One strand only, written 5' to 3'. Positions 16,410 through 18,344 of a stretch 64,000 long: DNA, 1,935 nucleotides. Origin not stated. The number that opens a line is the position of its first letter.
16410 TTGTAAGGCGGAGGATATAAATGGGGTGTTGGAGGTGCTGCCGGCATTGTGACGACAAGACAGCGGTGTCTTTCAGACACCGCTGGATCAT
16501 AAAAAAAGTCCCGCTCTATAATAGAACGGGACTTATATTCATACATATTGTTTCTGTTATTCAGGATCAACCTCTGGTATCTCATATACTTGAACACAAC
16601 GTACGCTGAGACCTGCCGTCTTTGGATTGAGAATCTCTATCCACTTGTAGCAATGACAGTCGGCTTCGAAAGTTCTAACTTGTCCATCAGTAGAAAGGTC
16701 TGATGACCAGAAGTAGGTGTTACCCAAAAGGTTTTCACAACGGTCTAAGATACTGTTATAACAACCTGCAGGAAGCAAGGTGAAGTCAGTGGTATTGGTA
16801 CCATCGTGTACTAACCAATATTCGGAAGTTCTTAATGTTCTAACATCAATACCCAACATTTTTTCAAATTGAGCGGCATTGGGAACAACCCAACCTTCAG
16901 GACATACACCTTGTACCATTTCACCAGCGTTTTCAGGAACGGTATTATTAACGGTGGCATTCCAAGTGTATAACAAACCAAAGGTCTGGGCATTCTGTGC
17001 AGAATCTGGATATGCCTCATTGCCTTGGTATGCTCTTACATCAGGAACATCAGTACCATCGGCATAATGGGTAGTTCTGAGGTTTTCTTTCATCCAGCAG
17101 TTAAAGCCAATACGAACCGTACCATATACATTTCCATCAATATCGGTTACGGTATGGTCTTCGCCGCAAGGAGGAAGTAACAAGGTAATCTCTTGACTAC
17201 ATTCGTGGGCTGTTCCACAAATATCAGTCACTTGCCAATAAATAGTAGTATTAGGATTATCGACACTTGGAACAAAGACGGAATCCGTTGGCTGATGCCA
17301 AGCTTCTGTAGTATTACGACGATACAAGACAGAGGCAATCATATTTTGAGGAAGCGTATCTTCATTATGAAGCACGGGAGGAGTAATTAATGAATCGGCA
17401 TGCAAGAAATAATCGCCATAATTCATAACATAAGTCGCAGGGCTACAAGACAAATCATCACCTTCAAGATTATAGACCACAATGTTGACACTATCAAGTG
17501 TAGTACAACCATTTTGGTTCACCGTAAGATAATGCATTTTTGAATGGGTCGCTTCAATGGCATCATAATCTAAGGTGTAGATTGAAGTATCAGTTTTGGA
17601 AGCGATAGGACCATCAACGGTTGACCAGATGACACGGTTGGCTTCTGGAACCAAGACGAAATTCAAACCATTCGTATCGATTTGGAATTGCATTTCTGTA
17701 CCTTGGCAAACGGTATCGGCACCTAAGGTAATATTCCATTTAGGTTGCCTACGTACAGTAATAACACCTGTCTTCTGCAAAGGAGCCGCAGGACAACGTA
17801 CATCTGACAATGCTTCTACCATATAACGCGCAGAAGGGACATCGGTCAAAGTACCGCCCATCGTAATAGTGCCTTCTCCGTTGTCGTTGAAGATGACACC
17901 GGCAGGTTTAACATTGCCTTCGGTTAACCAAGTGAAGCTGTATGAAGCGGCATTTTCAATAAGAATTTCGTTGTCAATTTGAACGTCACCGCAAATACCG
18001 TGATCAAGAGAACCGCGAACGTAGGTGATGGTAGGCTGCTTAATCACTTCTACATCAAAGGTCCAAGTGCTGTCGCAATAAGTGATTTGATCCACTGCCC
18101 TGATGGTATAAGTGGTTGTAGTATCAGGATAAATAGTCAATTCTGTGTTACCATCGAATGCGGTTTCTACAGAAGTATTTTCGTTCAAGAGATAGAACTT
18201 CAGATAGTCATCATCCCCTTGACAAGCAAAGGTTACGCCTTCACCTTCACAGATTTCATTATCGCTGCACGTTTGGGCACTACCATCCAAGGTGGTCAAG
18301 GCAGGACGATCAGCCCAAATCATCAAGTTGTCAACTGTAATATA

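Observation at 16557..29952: Two adjacent giant paralogs pairing a polyglycine-rich N-domain with FISUMP C-domains; function and export route unknown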

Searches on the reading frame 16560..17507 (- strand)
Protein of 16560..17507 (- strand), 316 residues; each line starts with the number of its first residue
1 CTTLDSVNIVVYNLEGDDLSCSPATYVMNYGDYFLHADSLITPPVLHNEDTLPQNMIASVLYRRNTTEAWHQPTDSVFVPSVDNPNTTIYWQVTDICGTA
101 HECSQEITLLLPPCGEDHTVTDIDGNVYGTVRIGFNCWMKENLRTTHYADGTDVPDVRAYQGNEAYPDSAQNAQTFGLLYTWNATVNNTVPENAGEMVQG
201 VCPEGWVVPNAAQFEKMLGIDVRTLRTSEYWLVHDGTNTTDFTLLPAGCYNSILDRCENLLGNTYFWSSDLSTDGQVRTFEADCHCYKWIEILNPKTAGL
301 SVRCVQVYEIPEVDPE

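Call 63: find_homologous_proteins(query=window:16560-17507:-, max_evalue=1e-8)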
Query window:16560-17507:- (316 aa): 834 proteins with E <= 1e-8 among 1453 candidates; the best 120 are listed.
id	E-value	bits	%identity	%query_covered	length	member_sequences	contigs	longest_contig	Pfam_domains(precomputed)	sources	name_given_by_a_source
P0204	9.1e-93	329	70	61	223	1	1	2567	PF09603.16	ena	-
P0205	2.6e-82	295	47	97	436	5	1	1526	PF09603.16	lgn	-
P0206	8.3e-82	293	46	97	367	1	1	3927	PF09603.16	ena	-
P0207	4.1e-66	242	49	71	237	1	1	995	PF09603.16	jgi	jgi:uncharacterized protein (TIGR02145 family)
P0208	7.6e-53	198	42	70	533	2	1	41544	PF09603.16,PF15418.13,PF06458.19,PF17966.8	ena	-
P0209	9.0e-52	194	42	69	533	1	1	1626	PF09603.16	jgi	jgi:uncharacterized protein (TIGR02145 family)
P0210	5.2e-51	192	36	63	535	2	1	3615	PF09603.16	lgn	-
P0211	2.8e-44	170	35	59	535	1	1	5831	PF09603.16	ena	-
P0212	5.2e-41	159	31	61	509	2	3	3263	PF09603.16,PF26707.1,PF07603.18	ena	-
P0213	1.3e-39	154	32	59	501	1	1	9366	PF09603.16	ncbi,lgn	-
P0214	2.3e-38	150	40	65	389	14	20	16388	PF09603.16,PF07603.18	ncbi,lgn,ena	-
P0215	1.9e-37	147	37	59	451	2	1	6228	PF09603.16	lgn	-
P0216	4.8e-37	146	39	59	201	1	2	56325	PF09603.16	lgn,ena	-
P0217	2.1e-36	144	39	69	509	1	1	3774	PF09603.16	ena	-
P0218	1.4e-35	141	27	74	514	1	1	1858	PF09603.16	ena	-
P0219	2.2e-35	140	48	32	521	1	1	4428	PF09603.16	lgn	-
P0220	2.8e-33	134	37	69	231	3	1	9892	PF09603.16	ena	-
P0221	3.3e-30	123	31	60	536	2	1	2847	PF09603.16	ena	-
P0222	4.5e-30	123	33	69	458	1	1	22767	PF09603.16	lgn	-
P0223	5.3e-30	123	40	61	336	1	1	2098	PF09603.16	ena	-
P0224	7.5e-29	119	36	59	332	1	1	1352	PF09603.16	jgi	jgi:uncharacterized protein (TIGR02145 family)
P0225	1.1e-27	115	39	42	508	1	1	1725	PF09603.16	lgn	-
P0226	1.6e-27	115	36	61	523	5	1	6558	PF07714.24,PF09603.16,PF00069.32,PF03109.23,PF01163.29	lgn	-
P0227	4.1e-27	113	40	58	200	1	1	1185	PF09603.16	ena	-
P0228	2.4e-26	111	34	61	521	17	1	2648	PF06293.21,PF07714.24,PF09603.16,PF00069.32,PF03109.23,PF01636.30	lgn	-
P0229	2.9e-26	110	36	70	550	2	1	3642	PF09603.16,PF18962.8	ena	-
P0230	3.7e-26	110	37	66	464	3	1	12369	PF09603.16,PF18962.8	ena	-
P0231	6.3e-26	109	34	61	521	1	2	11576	PF06293.21,PF07714.24,PF09603.16,PF00069.32,PF03109.23,PF01163.29,PF01636.30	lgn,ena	-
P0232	2.3e-25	108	35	65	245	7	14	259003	PF09603.16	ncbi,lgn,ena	-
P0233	2.4e-25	107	34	66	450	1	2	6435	PF09603.16,PF18962.8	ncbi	-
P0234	2.5e-25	107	37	59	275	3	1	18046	PF09603.16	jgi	-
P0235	3.0e-25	107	36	61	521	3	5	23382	PF06293.21,PF07714.24,PF09603.16,PF00069.32,PF03109.23,PF01163.29,PF01636.30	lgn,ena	-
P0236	3.2e-25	107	29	96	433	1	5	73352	PF07714.24,PF09603.16,PF00069.32,PF03109.23,PF01163.29,PF01636.30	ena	-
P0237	5.6e-25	106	35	61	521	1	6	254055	PF07714.24,PF09603.16,PF00069.32,PF03109.23,PF01163.29,PF01636.30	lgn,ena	-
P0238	1.2e-24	105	35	61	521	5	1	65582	PF07714.24,PF09603.16,PF00069.32,PF03109.23,PF01163.29,PF01636.30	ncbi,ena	-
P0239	1.5e-24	105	37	61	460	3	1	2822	PF09603.16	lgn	-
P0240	2.1e-24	104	39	54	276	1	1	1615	PF09603.16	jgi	jgi:uncharacterized protein (TIGR02145 family)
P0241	2.1e-24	104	39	67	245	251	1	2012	PF09603.16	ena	-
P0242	2.1e-24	104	33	61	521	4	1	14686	PF06293.21,PF07714.24,PF09603.16,PF00069.32,PF03109.23,PF01163.29,PF01636.30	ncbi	-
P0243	4.1e-24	103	32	63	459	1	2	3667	PF09603.16,PF26707.1,PF07603.18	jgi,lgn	jgi:uncharacterized protein (TIGR02145 family)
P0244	6.5e-24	103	33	69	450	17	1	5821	PF09603.16,PF18962.8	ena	-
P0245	6.9e-24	103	37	62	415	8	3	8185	PF09603.16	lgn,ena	-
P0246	7.4e-24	103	34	68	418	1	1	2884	PF07714.24,PF09603.16,PF00069.32,PF03109.23,PF01163.29,PF01636.30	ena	-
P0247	7.5e-24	103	35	61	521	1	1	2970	PF06293.21,PF07714.24,PF09603.16,PF00069.32,PF03109.23,PF01163.29,PF01636.30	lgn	-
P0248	7.7e-24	103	32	61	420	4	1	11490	PF09603.16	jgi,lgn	-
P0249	8.6e-24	102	36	59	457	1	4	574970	PF09603.16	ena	-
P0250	1.6e-23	101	34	48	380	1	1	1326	PF09603.16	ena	-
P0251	1.7e-23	101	34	64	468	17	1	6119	PF09603.16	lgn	-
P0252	1.9e-23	101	38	59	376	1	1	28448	PF09603.16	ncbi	-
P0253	2.5e-23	101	34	63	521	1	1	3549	PF07714.24,PF09603.16,PF00069.32,PF03109.23,PF01163.29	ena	-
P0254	3.3e-23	100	35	61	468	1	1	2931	PF09603.16,PF18962.8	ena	-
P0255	4.0e-23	100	33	61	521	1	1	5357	PF06293.21,PF07714.24,PF09603.16,PF00069.32,PF03109.23,PF01163.29,PF01636.30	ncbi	-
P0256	4.0e-23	100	33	61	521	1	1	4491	PF06293.21,PF07714.24,PF09603.16,PF00069.32,PF03109.23,PF01163.29,PF01636.30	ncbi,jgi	jgi:uncharacterized protein (TIGR02145 family)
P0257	5.7e-23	100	36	64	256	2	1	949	PF09603.16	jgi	-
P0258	5.7e-23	100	33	61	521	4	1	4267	PF06293.21,PF07714.24,PF09603.16,PF00069.32,PF03109.23,PF01163.29,PF01636.30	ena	-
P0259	6.1e-23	100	33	64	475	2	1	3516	PF09603.16,PF18962.8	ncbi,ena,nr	ncbi:MAG: T9SS type A sorting domain-containing protein [Bacteroidales bacterium]|nr:T9SS type A sor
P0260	6.3e-23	100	52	32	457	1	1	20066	PF09603.16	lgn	-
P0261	6.8e-23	99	33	66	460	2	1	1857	PF09603.16,PF18962.8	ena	-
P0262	7.2e-23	99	35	62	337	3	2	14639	PF09603.16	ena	-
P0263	8.5e-23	99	36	50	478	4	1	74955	PF09603.16,PF25059.2,PF00041.28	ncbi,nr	ncbi:MAG: hypothetical protein J5644_00075 [Bacteroidales bacterium]|nr:hypothetical protein [Bacter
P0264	8.7e-23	99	37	61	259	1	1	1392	PF09603.16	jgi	jgi:uncharacterized protein (TIGR02145 family)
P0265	1.3e-22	99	34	61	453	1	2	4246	PF09603.16,PF18962.8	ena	-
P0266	1.3e-22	99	37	49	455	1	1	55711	PF09603.16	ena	-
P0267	1.5e-22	98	34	59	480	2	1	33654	PF09603.16,PF26707.1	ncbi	-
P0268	1.6e-22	98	36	61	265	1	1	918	PF09603.16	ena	-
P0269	1.6e-22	98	33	61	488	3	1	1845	PF09603.16,PF18962.8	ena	-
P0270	1.8e-22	98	34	61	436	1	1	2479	PF09603.16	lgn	-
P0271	2.3e-22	98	36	59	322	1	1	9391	PF09603.16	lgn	-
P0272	2.4e-22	98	47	33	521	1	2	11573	PF06293.21,PF07714.24,PF09603.16,PF00069.32,PF03109.23,PF01163.29,PF01636.30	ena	-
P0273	2.5e-22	98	33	64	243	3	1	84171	PF09603.16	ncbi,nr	ncbi:MAG: fibrobacter succinogenes major paralogous domain-containing protein [Bacteroidales bacteri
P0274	2.6e-22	98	36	61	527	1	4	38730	PF09603.16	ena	-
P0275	3.1e-22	97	33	68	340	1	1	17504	PF09603.16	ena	-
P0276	3.9e-22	97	33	61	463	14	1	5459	PF09603.16,PF18962.8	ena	-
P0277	4.1e-22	97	37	60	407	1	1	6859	PF09603.16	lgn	-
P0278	4.3e-22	97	36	61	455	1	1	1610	PF09603.16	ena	-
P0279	5.0e-22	97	35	61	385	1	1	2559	PF09603.16,PF26707.1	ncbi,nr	ncbi:MAG: fibrobacter succinogenes major paralogous domain-containing protein [Bacteroidales bacteri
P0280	6.9e-22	96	32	65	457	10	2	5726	PF09603.16,PF18962.8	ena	-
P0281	7.3e-22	96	36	53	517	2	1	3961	PF07714.24,PF09603.16,PF00069.32,PF03109.23,PF01163.29,PF01636.30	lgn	-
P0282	7.6e-22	96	32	61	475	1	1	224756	PF09603.16,PF18962.8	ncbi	-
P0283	9.6e-22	96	50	33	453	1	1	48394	PF09603.16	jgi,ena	-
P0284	9.8e-22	96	46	33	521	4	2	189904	PF06293.21,PF07714.24,PF09603.16,PF00069.32,PF03109.23,PF01163.29,PF01636.30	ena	-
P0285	1.2e-21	95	35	60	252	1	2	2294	PF09603.16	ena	-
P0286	1.3e-21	95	35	59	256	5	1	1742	PF09603.16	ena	-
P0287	1.6e-21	95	37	60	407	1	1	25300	PF09603.16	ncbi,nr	ncbi:MAG: hypothetical protein EA361_09080 [Bacteroidetes bacterium]|nr:MAG: hypothetical protein EA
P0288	1.7e-21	95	33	73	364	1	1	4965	PF09603.16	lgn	-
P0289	1.9e-21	95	38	60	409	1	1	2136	PF09603.16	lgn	-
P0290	2.1e-21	95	44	33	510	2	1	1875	PF09603.16,PF00431.27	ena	-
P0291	2.2e-21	94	46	33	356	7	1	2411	PF09603.16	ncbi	-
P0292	2.4e-21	94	34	72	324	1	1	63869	PF09603.16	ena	-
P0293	2.5e-21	94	50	34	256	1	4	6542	PF09603.16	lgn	-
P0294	2.5e-21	94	33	59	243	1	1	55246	PF09603.16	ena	-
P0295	3.1e-21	94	33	64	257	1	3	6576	PF09603.16,PF26707.1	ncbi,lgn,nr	ncbi:MAG: fibrobacter succinogenes major paralogous domain-containing protein [Bacteroidales bacteri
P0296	3.1e-21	94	34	60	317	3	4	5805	PF09603.16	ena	-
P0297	3.3e-21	94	50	33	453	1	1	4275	PF09603.16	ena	-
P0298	3.3e-21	94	34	61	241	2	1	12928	PF09603.16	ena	-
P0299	3.8e-21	94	32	68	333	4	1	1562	PF09603.16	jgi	jgi:uncharacterized protein (TIGR02145 family)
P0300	4.0e-21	94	46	34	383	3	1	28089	PF09603.16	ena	-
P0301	5.0e-21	93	34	61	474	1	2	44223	PF09603.16,PF18962.8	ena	-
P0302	5.1e-21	93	33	64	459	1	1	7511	PF09603.16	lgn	-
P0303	6.0e-21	93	33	71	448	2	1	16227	PF09603.16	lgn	-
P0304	6.5e-21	93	37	61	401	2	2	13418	PF09603.16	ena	-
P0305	6.5e-21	93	36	61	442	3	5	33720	PF09603.16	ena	-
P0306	6.7e-21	93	33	61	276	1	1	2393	PF09603.16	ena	-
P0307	6.8e-21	93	31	71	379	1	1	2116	PF09603.16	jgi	jgi:uncharacterized protein (TIGR02145 family)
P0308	7.1e-21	93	34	66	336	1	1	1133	PF09603.16,PF17957.8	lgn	-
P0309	7.7e-21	93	33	64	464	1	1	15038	PF09603.16,PF18962.8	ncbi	-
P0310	7.7e-21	93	33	66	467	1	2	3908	PF09603.16,PF18962.8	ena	-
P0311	8.2e-21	93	36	60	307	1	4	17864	PF09603.16,PF13240.12,PF13248.12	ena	-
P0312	8.9e-21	92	31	64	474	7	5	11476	PF09603.16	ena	-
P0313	9.1e-21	92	35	60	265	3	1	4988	PF09603.16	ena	-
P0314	9.3e-21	92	30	86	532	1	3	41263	PF09603.16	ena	-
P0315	9.7e-21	92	34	60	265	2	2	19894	PF09603.16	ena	-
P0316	1.0e-20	92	34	65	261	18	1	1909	PF09603.16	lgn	-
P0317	1.1e-20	92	33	62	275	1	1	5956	PF09603.16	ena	-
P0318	1.1e-20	92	33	62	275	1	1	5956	PF09603.16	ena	-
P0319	1.2e-20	92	35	61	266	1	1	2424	PF09603.16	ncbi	-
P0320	1.3e-20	92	32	61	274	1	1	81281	PF09603.16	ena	-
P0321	1.3e-20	92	32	63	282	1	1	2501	PF09603.16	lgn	-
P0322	1.4e-20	92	36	59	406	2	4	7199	PF09603.16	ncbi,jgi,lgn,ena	-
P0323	1.4e-20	92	33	68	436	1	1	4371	PF09603.16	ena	-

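Call 70: predict_structure(alignment_id=A6)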
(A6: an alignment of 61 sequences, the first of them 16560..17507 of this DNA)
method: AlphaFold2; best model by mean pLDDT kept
length: 316 residues; sequences in the alignment: 61
mean_pLDDT: 91.4   pTM: 0.85
mean pLDDT of the five models: 91.4, 90.7, 90.4, 90.0, 89.5
residues with pLDDT >= 90: 268; 70-90: 28; 50-70: 15; < 50: 5
segments of 3 or more residues with pLDDT < 50: 1-4
pLDDT, mean of each block of 10 residues (from residue 1): 51 86 94 89 92 92 93 88 93 95 96 95 98 96 98 95 79 96 97 93 98 93 96 95 97 94 97 96 94 98 87 52
secondary structure, 60 per line:
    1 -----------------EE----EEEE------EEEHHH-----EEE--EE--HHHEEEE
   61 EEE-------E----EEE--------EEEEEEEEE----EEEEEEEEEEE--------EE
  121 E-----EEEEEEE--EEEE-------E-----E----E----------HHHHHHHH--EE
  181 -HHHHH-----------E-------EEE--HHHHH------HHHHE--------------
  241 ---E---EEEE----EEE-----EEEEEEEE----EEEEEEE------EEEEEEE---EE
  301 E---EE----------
elements in order: E24-27 E34-36 E45-47 E57-63 E76-78 E87-95 E100-110 E119-121 E127-133 E136-139 H169-176 H182-186 E206-208 H211-215 H222-225 E248-251 E256-258 E264-271 E276-282 E289-295 E299-301

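Call 73: fold_search(model_id=the predicted structure, library=pdb)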
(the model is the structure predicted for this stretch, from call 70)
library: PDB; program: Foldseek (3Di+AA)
matches with E <= 10: 1368; with E <= 0.001: 0
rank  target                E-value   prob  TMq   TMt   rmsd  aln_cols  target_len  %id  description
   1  7js4                  4.3e-03  0.35  0.15  0.06  20.4       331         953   11  The structure of the M60 catalytic domain with the CBM51-1 and CBM51-2 domains from Clostridium perfringens ZmpB (released 2021-02-03)
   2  7jrl                  4.6e-03  0.44  0.16  0.12  19.5       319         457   12  The structure of CBM51-2 in complex with GlcNAc and INT domains from Clostridium perfringens ZmpB (released 2021-02-03)
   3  4eps                  7.2e-03  0.57  0.26  0.18  19.7       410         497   10  Crystal structure of a fimbrial protein (BACOVA_04982) from Bacteroides ovatus ATCC 8483 at 1.85 A resolution (released 2012-06-13)
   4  4m02                  9.0e-03  1.00  0.20  0.33   5.4        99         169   10  Middle fragment(residues 494-663) of the binding region of SraP (released 2014-06-18)
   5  6e9b_C                1.3e-02  0.66  0.16  0.14  12.8       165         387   12  Bacteroides ovatus mixed-linkage glucan utilization locus (MLGUL) SGBP-B in complex with mixed-linkage heptasaccharide (released 2019-05-15)
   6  7lmw_A                1.3e-02  0.57  0.17  0.23  14.7       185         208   14  Receptor for Advanced Glycation End Products VC1 domain in complex with 3-(3-((4-(4-carboxyphenoxy)benzyl)oxy)phenyl)- (released 2021-07-28)
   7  4jgu_A                1.9e-02  0.98  0.16  0.43   6.9        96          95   14  Crystal structure of Clostridium histolyticum ColH collagenase polycystic kidney-disease-like domain 2b at 1.4 Angstro (released 2014-03-05)
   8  3dgc_S                2.3e-02  0.30  0.15  0.20  16.1       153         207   14  Structure of IL-22/IL-22R1 (released 2008-07-15)
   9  6e57_C                2.6e-02  0.33  0.15  0.13  16.6       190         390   13  Bacteroides ovatus mixed-linkage glucan utilization locus (MLGUL) SGBP-B in complex with mixed-linkage heptasaccharide (released 2019-05-29)
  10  2z4t_A                2.8e-02  0.97  0.19  0.13   5.8       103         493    8  Crystal Structure of Vibrionaceae Photobacterium sp. JT-ISH-224 2,6-sialyltransferase in a Ternary Complex with Donor  (released 2008-04-08)
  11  6xq6_B                2.8e-02  0.60  0.16  0.23  12.2       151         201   13  Receptor for Advanced Glycation End Products VC1 domain in complex with Fragment 11 (released 2021-07-14)
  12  4ybh_A                2.9e-02  0.28  0.15  0.15  16.0       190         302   13  Crystal structure of the human RAGE ectodomain (VC1C2 fragment) in complex with human S100A6 (released 2016-03-02)
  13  6xq8_A                3.1e-02  0.35  0.16  0.23  15.5       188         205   13  Receptor for Advanced Glycation End Products VC1 domain in complex with Fragments 1 & 11 (released 2021-07-14)
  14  6e57_A                3.1e-02  0.35  0.16  0.13  14.3       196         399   13  Bacteroides ovatus mixed-linkage glucan utilization locus (MLGUL) SGBP-B in complex with mixed-linkage heptasaccharide (released 2019-05-29)
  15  9a41_MODEL_1_A        3.3e-02  0.82  0.19  0.26   7.0       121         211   13   F1N4 fully-glycosylated model of mouse N-cadherin EC4-EC5 (released 2024-05-24)
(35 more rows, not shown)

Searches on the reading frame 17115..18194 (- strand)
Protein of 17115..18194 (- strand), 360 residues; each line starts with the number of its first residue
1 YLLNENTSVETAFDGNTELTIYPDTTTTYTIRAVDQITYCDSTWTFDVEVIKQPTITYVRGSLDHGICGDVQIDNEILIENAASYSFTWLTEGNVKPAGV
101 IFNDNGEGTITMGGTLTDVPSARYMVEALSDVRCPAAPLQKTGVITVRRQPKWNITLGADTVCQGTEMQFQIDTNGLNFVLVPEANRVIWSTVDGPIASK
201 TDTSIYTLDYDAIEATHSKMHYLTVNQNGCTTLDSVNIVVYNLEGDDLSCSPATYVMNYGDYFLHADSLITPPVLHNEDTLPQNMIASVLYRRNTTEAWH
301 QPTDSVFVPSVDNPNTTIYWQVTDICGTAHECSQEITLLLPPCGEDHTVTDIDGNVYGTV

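Call 58: search_protein_families(library=pfam, proteins=[window:17115-18194:-], max_evalue=1)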
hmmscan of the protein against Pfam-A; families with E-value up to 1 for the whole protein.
window:17115-18194:- (360 aa): 1 family
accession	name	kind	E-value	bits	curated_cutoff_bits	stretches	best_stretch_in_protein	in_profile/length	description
PF16287.11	DUF4933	-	0.013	15.3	26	1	4-77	232-300/396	Domain of unknown function (DUF4933)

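Call 87: search_protein_families(library=ncbifam, proteins=[window:17115-18194:-], max_evalue=1)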
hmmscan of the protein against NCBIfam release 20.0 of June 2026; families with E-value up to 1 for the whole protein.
window:17115-18194:- (360 aa): 0 families
